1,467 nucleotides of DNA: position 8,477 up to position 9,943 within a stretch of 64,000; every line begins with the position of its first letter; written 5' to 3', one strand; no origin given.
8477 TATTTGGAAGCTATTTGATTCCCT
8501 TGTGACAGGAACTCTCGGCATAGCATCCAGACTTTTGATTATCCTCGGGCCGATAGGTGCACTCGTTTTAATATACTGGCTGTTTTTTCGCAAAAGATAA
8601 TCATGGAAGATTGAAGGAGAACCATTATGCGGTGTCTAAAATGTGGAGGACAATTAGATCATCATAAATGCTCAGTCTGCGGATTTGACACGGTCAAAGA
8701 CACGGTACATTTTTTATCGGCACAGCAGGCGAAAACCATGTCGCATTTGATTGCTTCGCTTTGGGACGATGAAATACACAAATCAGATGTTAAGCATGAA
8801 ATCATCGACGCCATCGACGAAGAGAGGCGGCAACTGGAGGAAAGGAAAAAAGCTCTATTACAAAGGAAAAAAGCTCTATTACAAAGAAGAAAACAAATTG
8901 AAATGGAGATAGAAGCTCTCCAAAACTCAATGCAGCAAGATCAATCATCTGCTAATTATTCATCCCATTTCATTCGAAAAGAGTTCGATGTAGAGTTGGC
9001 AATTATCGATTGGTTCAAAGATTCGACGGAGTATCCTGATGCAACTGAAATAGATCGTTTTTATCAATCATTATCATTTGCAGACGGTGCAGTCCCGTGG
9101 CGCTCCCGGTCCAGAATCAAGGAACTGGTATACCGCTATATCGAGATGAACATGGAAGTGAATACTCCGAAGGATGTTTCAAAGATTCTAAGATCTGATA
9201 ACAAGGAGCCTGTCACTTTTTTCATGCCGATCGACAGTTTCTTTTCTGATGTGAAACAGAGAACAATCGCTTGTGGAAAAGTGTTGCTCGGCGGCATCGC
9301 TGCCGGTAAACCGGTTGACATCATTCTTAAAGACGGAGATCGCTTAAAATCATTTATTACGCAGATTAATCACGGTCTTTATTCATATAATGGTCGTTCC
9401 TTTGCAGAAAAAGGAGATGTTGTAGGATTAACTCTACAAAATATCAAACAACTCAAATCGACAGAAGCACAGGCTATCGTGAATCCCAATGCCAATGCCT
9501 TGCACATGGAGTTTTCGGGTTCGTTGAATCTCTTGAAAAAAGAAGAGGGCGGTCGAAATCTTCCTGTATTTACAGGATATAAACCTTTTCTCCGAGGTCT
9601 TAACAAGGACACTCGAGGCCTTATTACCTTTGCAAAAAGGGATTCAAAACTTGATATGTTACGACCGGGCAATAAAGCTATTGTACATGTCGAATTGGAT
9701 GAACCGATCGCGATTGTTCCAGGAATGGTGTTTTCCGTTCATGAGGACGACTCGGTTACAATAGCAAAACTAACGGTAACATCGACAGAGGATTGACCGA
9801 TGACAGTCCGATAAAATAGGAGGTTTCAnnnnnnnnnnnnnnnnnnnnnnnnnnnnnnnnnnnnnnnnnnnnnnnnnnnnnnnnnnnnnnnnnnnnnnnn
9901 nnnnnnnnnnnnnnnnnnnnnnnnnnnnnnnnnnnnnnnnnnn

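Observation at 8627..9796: G-domain-less EF-Tu (domains II+III) fused to a zinc ribbon and coiled coil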

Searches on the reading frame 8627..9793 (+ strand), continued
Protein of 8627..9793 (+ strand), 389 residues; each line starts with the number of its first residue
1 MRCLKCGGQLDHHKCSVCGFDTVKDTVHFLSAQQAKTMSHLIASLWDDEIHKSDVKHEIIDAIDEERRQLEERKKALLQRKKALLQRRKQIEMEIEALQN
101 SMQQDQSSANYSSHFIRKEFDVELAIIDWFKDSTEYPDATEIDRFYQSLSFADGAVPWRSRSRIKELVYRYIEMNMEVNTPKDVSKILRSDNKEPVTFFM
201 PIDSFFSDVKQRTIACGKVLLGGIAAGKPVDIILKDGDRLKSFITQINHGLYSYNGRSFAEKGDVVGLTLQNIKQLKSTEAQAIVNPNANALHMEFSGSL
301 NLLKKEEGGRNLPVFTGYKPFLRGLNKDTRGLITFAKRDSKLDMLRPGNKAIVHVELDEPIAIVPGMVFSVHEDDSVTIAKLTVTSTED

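Call 110: search_protein_families(library=pfam, proteins=[L103:4208-4630:+, L103:4630-5250:+, L103:5272-6294:+, L103:1064-1999:+, L103:547-1005:+, L103:2036-2905:-, L103:7596-8522:-, L103:10060-10899:+, L103:7244-7573:+, L102:1904-3850:+], max_evalue=0.01)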
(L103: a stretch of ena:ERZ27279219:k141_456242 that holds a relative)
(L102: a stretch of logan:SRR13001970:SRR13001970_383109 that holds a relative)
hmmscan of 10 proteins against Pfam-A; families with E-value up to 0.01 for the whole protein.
L103:4208-4630:+ (141 aa): 0 families

L103:4630-5250:+ (207 aa): 0 families

L103:5272-6294:+ (341 aa): 1 family
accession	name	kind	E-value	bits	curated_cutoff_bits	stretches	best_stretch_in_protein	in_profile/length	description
PF15927.10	Casc1_N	-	0.0043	17.3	28.2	1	32-112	14-95/201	Cancer susceptibility candidate 1 N-terminus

L103:1064-1999:+ (312 aa): 0 families

L103:547-1005:+ (153 aa): 0 families

L103:2036-2905:- (289 aa): 1 family
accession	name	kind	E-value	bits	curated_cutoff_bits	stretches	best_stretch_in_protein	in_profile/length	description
PF12784.13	PDDEXK_2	-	1.7e-09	38.2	27.4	1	66-168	48-151/229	PD-(D/E)XK nuclease family transposase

L103:7596-8522:- (308 aa): 0 families

L103:10060-10899:+ (280 aa): 0 families

L103:7244-7573:+ (110 aa): 0 families

L102:1904-3850:+ (649 aa): 3 families
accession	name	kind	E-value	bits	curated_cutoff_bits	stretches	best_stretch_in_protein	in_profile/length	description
PF19789.6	DUF6273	-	3.3e-13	50.3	23.5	1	285-450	2-171/172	Domain of unknown function (DUF6273)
PF13432.12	TPR_16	-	0.00022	22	32.7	1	60-95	30-65/65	Tetratricopeptide repeat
PF18908.5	DUF5663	-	0.0042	18.1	23.7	0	92-159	11-81/84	Protein of unknown function (DUF5663)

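Call 111: search_protein_families(library=padloc, proteins=[L103:4208-4630:+, L103:4630-5250:+, L103:5272-6294:+, L103:1064-1999:+, L103:547-1005:+, L103:2036-2905:-, L103:7596-8522:-, L103:10060-10899:+, L103:3514-4167:+], max_evalue=0.01)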
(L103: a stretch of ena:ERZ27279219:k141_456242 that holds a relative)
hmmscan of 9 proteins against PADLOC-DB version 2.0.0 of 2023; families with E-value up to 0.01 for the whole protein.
L103:4208-4630:+ (141 aa): 0 families

L103:4630-5250:+ (207 aa): 21 families
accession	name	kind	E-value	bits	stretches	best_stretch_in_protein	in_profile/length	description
PDLC01820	CARF2--CARF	-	1.3e-51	173.3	1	1-201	1-202/205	-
PDLC01431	Csx1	-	4.7e-22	76.7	1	1-188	1-190/206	CAS-III; associated_signaling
PDLC01821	CARF2--CARF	-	1.2e-21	75.3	1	6-194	5-193/203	-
PDLC01822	CARF2--CARF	-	7.3e-19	66.4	1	1-186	1-179/201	-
PDLC01823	CARF2--CARF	-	2.2e-16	58.2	1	2-202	2-199/201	-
PDLC01345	Csx1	-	6.5e-14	50.4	1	62-201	48-171/267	CAS-III; associated_signaling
PDLC01824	CARF2--CARF_HEPN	-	1.3e-13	49.2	1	65-196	51-173/376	-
PDLC01032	Csx1/Csm6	-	4.1e-13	47.4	1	60-187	52-169/412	CARF+HEPN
PDLC01281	Csx1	-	1.4e-10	39.5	1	65-188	57-176/191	CAS-III; associated_signaling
PDLC01825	CARF2--CARF_HEPN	-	5e-09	33.6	1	49-178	69-190/382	-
PDLC01832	CARF2--CARF_HEPN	-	8.9e-09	33.1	1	48-180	41-166/416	-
PDLC01621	Csx1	-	2.2e-08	32.1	1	22-164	17-139/340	CAS-III; associated_signaling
PDLC01843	CARF2--CARF_HEPN_CSX20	-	3.7e-08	30.7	1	63-200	70-196/498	-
PDLC01826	CARF2--CARF_HEPN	-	3.7e-07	27.7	1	46-185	72-203/393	-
PDLC01840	CARF2--CARF_HEPN_CARF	-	9.9e-07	25.8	1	44-201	38-183/547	-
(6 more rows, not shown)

L103:5272-6294:+ (341 aa): 0 families

L103:1064-1999:+ (312 aa): 0 families

L103:547-1005:+ (153 aa): 0 families

L103:2036-2905:- (289 aa): 1 family
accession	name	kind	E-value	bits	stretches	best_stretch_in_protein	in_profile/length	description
PDLC02581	DrmB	-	0.0044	13.5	1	211-247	375-412/585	DrmB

L103:7596-8522:- (308 aa): 0 families

L103:10060-10899:+ (280 aa): 0 families

L103:3514-4167:+ (218 aa): 0 families

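Call 113: search_protein_families(library=ncbifam, proteins=[L103:5272-6294:+, L103:4208-4630:+, L103:6762-7124:+, L103:4630-5250:+, L103:9281-10057:+, L103:1064-1999:+], max_evalue=0.01)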
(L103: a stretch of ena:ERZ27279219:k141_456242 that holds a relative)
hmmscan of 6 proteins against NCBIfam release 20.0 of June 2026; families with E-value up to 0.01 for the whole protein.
L103:5272-6294:+ (341 aa): 2 families
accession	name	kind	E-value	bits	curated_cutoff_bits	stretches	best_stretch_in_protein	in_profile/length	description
TIGR02937.1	sigma70-ECF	superfamily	7.6e-06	25.7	42.9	1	58-328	4-164/165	sigma-70 family RNA polymerase sigma factor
NF004207.0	PRK05657.1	equivalog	3.2e-05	23.4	394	1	93-245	128-272/329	RNA polymerase sigma factor RpoS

L103:4208-4630:+ (141 aa): 0 families

L103:6762-7124:+ (121 aa): 1 family
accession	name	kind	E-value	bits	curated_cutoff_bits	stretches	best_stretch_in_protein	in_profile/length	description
NF040559.1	CAS_Csx20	equivalog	3.1e-11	43.7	70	1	62-120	66-124/124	CRISPR-associated protein Csx20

L103:4630-5250:+ (207 aa): 1 family
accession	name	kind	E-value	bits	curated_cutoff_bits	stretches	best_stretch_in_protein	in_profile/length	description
TIGR02221.1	cas_TM1812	equivalog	2.5e-10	40.7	76.25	1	55-187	74-202/218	TIGR02221 family CRISPR-associated protein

L103:9281-10057:+ (259 aa): 1 family
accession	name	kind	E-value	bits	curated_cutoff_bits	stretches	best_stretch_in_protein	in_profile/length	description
NF007238.0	PRK09672.1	equivalog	0.0073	15.5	274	1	92-138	167-211/309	phage exclusion protein Lit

L103:1064-1999:+ (312 aa): 0 families

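Call 115: search_protein_families(library=pfam, proteins=[P0238, P0248, P0260, P0281, P0283, P0292, P0252, P0307, P0314, P0328], max_evalue=0.0001)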
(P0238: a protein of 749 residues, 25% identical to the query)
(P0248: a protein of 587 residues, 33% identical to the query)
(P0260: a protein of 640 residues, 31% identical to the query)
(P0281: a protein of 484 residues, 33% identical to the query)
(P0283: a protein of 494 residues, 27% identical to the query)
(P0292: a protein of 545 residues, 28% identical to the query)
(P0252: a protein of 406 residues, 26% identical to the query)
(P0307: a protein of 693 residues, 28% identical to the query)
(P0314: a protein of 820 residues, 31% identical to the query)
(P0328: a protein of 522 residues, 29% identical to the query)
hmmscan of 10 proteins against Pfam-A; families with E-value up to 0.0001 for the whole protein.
P0238 (749 aa): 4 families
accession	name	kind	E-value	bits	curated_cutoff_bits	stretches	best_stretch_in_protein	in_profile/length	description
PF03143.23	GTP_EFTU_D3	-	1.1e-32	112.9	27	2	212-305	1-104/106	Elongation factor Tu C-terminal domain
PF03144.31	GTP_EFTU_D2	-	1.9e-26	92.7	30.3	2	139-208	1-73/73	Elongation factor Tu domain 2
PF00542.24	Ribosomal_L12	-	1e-23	83.9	25.9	2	42-107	1-64/67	Ribosomal protein L7/L12 C-terminal domain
PF14578.12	GTP_EFTU_D4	-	6.3e-06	26.5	23.8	0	133-196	11-73/86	Elongation factor Tu domain 4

P0248 (587 aa): 3 families
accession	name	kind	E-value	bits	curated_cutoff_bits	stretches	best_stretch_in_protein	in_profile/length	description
PF03143.23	GTP_EFTU_D3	-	1.9e-27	96.1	27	1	300-393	1-105/106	Elongation factor Tu C-terminal domain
PF00009.33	GTP_EFTU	-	2e-26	93.2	26.5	1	9-202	1-187/188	Elongation factor Tu GTP binding domain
PF03144.31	GTP_EFTU_D2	-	3.6e-17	63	30.3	1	226-295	1-72/73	Elongation factor Tu domain 2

P0260 (640 aa): 3 families
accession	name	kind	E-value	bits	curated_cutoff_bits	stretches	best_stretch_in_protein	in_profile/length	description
PF00009.33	GTP_EFTU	-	1.2e-28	100.5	26.5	1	26-222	3-187/188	Elongation factor Tu GTP binding domain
PF03143.23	GTP_EFTU_D3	-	5.8e-27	94.5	27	1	321-413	3-105/106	Elongation factor Tu C-terminal domain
PF03144.31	GTP_EFTU_D2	-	2e-15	57.4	30.3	1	246-315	1-73/73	Elongation factor Tu domain 2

P0281 (484 aa): 4 families
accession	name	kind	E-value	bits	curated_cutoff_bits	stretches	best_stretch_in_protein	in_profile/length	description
PF00009.33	GTP_EFTU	-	1.5e-40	139.2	26.5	2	76-158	1-86/188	Elongation factor Tu GTP binding domain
PF03143.23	GTP_EFTU_D3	-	3e-36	124.4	27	1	314-405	1-97/106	Elongation factor Tu C-terminal domain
PF03144.31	GTP_EFTU_D2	-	7.2e-21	74.8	30.3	1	241-310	1-73/73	Elongation factor Tu domain 2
PF22042.2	EF-G_D2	-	1.8e-06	28.4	27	0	238-294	13-69/84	Elongation factor G domain 2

P0283 (494 aa): 2 families
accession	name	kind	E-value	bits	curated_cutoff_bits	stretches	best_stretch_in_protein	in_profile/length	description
PF03143.23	GTP_EFTU_D3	-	4.4e-36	123.8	27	2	180-273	1-104/106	Elongation factor Tu C-terminal domain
PF03144.31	GTP_EFTU_D2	-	2.4e-23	82.8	30.3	2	323-393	1-73/73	Elongation factor Tu domain 2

P0292 (545 aa): 3 families
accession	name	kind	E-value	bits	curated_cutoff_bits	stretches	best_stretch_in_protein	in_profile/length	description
PF03143.23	GTP_EFTU_D3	-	3e-15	56.9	27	1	253-341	2-105/106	Elongation factor Tu C-terminal domain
PF13676.11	TIR_2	-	6.1e-12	46.5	28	1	10-106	1-92/122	TIR domain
PF03144.31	GTP_EFTU_D2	-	8.1e-06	26.6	30.3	1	178-229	1-58/73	Elongation factor Tu domain 2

P0252 (406 aa): 2 families
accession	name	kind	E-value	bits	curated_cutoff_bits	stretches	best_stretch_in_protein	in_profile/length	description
PF03143.23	GTP_EFTU_D3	-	1.7e-22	80.2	27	2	215-302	7-104/106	Elongation factor Tu C-terminal domain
PF03144.31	GTP_EFTU_D2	-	1.3e-17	64.4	30.3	1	135-202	1-70/73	Elongation factor Tu domain 2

P0307 (693 aa): 3 families
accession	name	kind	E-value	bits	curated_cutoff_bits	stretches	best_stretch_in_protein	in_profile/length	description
PF00009.33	GTP_EFTU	-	1.6e-49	168.5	26.5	1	308-499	1-187/188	Elongation factor Tu GTP binding domain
PF03143.23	GTP_EFTU_D3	-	8e-41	139.1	27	1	597-691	1-105/106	Elongation factor Tu C-terminal domain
PF03144.31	GTP_EFTU_D2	-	6.5e-20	71.8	30.3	1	523-593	1-73/73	Elongation factor Tu domain 2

P0314 (820 aa): 4 families
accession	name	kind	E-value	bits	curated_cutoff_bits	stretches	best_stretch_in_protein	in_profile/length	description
PF00009.33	GTP_EFTU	-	3.7e-56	190.1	26.5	2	497-618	76-187/188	Elongation factor Tu GTP binding domain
PF03143.23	GTP_EFTU_D3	-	4.7e-37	127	27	1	717-818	1-105/106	Elongation factor Tu C-terminal domain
PF03144.31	GTP_EFTU_D2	-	7.7e-18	65.1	30.3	1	642-713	1-73/73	Elongation factor Tu domain 2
PF05203.21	Hom_end_hint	-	2e-10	41.5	32.1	1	156-495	12-228/228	Hom_end-associated Hint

P0328 (522 aa): 3 families
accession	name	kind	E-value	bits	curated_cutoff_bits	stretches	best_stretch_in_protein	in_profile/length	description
PF03143.23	GTP_EFTU_D3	-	2.8e-28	98.7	27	1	427-520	2-105/106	Elongation factor Tu C-terminal domain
PF00009.33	GTP_EFTU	-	1.7e-21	77.1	26.5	1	147-326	3-184/188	Elongation factor Tu GTP binding domain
PF03144.31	GTP_EFTU_D2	-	5e-19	68.9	30.3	1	353-421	1-72/73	Elongation factor Tu domain 2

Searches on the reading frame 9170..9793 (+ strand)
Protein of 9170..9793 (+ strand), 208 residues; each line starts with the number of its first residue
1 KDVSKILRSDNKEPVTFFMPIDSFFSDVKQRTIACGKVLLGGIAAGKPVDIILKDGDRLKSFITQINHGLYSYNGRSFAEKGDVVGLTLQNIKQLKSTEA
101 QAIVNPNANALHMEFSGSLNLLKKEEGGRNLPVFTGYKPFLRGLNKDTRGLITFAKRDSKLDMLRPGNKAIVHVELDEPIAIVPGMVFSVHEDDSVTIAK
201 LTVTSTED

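Call 53: search_solved_structures(query=window:9170-9793:+, max_evalue=1e-14, show_alignments=5)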
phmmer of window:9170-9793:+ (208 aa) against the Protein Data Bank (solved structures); distinct sequences matched with E-value up to 1e-14: 47.
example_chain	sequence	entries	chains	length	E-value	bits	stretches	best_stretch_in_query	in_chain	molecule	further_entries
8v9l_x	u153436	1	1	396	4.1e-20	75.6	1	16-194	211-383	Elongation factor Tu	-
1b23_P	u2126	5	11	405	7.4e-20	74.8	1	16-195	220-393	ELONGATION FACTOR TU | OF ELONGATION FACTOR TU (EF-TU)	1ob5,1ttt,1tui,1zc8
4v8q_BZ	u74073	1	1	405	7.4e-20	74.8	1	16-195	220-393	ELONGATION FACTOR TU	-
6i8r_A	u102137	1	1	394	1.1e-19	74.3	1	16-194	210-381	Elongation Factor Tu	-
7vmx_B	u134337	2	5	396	3.5e-19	72.6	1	16-194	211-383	Elongation factor Tu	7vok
6htw_H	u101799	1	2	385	3.7e-19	72.5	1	16-194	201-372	Elongation Factor Tu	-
1eft_A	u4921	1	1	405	3.7e-19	72.5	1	16-195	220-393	ELONGATION FACTOR TU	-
8yly_A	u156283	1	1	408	3.8e-19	72.5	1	16-194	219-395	Elongation factor Tu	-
8ym3_A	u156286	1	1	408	3.8e-19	72.4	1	16-194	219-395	Elongation factor Tu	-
4lbv_A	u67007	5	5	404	1.7e-18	70.3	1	16-195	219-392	Elongation factor Tu-A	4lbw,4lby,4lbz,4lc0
1exm_A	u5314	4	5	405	1.7e-18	70.3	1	16-195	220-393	ELONGATION FACTOR TU (EF-TU) | ELONGATION FACTOR TU | Elongation factor Tu-A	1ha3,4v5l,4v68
2c77_A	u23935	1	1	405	1.7e-18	70.3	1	16-195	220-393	ELONGATION FACTOR TU-B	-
4v5p_AZ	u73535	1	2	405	1.7e-18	70.3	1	16-195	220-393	ELONGATION FACTOR TU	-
2c78_A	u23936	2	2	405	1.7e-18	70.3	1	16-195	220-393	ELONGATION FACTOR TU-A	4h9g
5w76_A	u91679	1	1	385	2e-18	70.1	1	16-194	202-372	Ancestral Elogation Factor N153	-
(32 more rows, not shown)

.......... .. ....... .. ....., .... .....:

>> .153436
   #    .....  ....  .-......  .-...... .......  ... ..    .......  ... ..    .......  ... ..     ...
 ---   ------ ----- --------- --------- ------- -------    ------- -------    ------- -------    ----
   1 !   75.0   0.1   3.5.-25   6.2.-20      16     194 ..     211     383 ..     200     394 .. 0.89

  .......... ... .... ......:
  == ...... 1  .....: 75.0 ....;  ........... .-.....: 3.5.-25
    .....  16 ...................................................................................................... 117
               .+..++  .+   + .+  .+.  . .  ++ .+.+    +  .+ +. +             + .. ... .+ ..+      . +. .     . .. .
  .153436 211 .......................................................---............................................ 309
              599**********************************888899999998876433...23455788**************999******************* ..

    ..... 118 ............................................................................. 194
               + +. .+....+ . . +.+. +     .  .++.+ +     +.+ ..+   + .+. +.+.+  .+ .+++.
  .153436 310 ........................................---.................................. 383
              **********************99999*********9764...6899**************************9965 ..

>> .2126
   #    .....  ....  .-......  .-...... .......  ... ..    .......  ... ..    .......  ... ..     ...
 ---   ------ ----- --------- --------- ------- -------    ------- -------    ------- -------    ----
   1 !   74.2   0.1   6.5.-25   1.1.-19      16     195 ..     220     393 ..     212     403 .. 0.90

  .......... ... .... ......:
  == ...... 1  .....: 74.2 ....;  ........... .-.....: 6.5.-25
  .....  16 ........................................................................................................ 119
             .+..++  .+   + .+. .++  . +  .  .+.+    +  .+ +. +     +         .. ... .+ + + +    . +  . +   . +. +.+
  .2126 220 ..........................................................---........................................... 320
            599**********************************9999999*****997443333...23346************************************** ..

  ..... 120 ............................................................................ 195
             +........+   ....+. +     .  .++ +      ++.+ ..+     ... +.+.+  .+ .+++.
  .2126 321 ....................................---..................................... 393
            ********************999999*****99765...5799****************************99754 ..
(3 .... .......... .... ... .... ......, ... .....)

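Call 90: search_dna_similar(query=window:9200-9793:+, collection=phages, mode=protein, max_evalue=0.001, max_rows=15)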
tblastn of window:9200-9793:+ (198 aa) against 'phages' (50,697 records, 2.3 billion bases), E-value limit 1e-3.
Records with a match: 16; places in all: 16; records where one place covers at least 80% of the query: 14.
Best place of each record, by identity: <60% 16.
By first word of the organism name: Salmonella 5; Acinetobacter 4; Staphylococcus 2; Enterococcus 1; Moraxella 1; Bacteriophage 1; Escherichia 1; Listeria 1.
By host as written in the record: - 5; Homo sapiens 4; Staphylococcus aureus 2; Enterococcus faecalis 1; Moraxella catarrhalis 1; Escherichia coli O157:H7 ATCC 43895 1; Salmonella enterica subsp. enterica serovar Kentucky 1; Listeria monocytogenes 1.
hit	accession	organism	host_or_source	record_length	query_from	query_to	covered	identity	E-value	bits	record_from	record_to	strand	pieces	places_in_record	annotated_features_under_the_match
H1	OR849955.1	Staphylococcus phage SA 1298 Kay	Staphylococcus aureus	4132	7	182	89%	31.6%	2e-18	88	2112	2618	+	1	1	record has no annotation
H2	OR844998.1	Staphylococcus phage SA 1306 Kay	Staphylococcus aureus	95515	7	182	89%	31.6%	2e-18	88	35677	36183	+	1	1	record has no annotation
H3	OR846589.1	Enterococcus phage Efs 1-1-1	Enterococcus faecalis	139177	7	182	89%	30.9%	2e-18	88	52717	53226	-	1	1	record has no annotation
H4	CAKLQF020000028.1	Acinetobacter phage MD-2021a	not known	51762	7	182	89%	30.9%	2e-16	82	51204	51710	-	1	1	tufA_2: Elongation factor Tu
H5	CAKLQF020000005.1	Acinetobacter phage MD-2021a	not known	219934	7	182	89%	30.9%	2e-16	82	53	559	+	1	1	tufA_1: Elongation factor Tu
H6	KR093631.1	Moraxella phage Mcat7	Moraxella catarrhalis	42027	6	182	89%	29.8%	6e-15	78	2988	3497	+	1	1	none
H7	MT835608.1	Bacteriophage sp.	human fecal samples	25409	7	182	89%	29.9%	1e-16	82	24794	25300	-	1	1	record has no annotation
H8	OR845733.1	Escherichia phage ECO95 1-6-1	Escherichia coli O157:H7 ATCC 43895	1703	7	182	89%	29.4%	2e-14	76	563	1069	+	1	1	record has no annotation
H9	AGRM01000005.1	Salmonella enterica subsp. houtenae str. ATCC BAA-1581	Homo sapiens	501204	7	182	89%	29.4%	3e-14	76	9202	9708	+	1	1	translation elongation factor Tu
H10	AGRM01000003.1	Salmonella enterica subsp. houtenae str. ATCC BAA-1581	Homo sapiens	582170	7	182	89%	29.4%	3e-14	76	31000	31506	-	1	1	translation elongation factor Tu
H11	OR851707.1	Salmonella phage S.Kent 1-2-1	Salmonella enterica subsp. enterica ...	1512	7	182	89%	29.4%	3e-14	76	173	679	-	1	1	record has no annotation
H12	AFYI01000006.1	Salmonella enterica subsp. enterica serovar Infantis str. ...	Homo sapiens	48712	7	182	89%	29.4%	3e-14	76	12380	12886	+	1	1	translation elongation factor Tu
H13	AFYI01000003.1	Salmonella enterica subsp. enterica serovar Infantis str. ...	Homo sapiens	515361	7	182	89%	29.4%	3e-14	76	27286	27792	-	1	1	translation elongation factor Tu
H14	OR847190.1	Listeria phage LM 4-11-1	Listeria monocytogenes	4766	7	182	89%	28.4%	3e-18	87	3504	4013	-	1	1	record has no annotation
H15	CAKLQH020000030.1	Acinetobacter phage MD-2021a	not known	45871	72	182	56%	31.5%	8e-11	66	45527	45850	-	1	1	tufA_2: Elongation factor Tu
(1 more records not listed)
